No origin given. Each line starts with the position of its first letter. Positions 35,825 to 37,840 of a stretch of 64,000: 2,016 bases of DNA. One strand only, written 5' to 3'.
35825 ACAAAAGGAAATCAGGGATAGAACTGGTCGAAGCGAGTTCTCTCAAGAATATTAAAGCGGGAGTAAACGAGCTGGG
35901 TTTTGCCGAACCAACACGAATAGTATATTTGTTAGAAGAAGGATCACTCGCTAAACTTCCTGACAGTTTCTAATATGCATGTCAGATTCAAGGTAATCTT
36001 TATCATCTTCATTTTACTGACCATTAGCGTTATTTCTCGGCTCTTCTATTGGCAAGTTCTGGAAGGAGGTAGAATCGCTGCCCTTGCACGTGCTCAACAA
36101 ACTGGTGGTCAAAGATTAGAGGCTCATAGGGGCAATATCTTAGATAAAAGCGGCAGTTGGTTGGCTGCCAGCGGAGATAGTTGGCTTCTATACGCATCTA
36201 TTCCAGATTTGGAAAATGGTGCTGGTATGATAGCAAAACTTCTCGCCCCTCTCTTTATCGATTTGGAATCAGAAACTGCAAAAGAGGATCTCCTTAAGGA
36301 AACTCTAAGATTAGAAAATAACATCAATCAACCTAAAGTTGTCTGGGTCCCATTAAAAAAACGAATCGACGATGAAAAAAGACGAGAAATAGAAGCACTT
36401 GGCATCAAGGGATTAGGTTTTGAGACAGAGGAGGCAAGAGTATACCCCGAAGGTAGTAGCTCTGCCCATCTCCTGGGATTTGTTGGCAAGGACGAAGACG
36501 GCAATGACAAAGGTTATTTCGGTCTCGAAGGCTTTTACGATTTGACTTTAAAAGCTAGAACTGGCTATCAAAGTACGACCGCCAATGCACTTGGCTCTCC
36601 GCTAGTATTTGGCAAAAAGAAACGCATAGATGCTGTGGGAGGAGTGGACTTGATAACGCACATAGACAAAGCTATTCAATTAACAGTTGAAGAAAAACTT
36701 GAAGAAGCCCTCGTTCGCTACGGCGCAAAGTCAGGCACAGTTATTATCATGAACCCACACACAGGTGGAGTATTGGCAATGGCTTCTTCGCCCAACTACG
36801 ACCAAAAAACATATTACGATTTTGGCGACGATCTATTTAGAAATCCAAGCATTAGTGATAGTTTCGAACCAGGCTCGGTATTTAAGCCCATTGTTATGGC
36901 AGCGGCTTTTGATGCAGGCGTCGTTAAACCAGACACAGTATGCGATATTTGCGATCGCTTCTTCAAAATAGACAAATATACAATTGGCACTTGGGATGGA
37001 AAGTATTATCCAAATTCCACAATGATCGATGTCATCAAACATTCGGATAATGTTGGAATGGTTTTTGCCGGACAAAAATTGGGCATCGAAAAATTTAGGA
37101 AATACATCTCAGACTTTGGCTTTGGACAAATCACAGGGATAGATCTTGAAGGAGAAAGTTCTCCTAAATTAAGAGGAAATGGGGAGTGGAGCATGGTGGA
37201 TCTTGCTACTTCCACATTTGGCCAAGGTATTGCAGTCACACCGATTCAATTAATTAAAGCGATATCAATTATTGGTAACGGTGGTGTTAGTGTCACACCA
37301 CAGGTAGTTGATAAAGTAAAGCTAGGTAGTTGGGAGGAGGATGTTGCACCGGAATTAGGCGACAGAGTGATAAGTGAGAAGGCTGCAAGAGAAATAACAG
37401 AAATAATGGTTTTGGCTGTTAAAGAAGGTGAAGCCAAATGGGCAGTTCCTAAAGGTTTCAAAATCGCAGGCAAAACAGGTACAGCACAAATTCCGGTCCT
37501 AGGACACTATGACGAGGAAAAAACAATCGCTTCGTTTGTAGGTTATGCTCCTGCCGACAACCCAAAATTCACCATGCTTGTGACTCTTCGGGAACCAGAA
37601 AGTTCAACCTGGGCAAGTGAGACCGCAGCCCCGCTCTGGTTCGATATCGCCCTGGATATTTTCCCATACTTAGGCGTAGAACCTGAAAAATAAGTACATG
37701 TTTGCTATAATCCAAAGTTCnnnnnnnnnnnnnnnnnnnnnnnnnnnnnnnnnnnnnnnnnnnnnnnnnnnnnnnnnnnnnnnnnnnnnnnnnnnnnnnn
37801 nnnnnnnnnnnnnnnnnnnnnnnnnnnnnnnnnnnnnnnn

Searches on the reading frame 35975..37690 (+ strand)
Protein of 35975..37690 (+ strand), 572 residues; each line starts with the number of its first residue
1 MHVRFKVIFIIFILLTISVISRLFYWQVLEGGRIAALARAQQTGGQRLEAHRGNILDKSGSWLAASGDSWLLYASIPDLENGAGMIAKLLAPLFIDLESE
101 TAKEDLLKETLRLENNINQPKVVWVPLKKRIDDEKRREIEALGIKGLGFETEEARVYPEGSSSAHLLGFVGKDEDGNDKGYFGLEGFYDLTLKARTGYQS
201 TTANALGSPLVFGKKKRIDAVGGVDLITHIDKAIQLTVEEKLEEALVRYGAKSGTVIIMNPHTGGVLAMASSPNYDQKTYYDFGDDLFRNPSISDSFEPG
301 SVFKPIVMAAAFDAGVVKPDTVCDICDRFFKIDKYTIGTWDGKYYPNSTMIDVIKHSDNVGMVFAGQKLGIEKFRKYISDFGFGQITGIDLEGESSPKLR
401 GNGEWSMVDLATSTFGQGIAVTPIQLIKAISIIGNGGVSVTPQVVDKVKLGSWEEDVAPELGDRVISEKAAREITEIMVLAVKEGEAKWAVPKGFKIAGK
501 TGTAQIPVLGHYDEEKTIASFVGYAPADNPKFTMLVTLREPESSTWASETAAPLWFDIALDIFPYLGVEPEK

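Call 11: search_protein_families(library=pfam, proteins=[window:35975-37690:+], max_evalue=0.001)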
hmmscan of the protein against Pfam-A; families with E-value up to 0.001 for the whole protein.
window:35975-37690:+ (572 aa): 2 families
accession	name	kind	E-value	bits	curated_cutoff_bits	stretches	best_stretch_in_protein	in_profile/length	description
PF00905.27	Transpeptidase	-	4.4e-73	246.5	22.1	1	254-554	1-293/299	Penicillin binding protein transpeptidase domain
PF03717.20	PBP_dimer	-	4e-15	57.1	24.4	1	49-209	3-175/180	Penicillin-binding Protein dimerisation domain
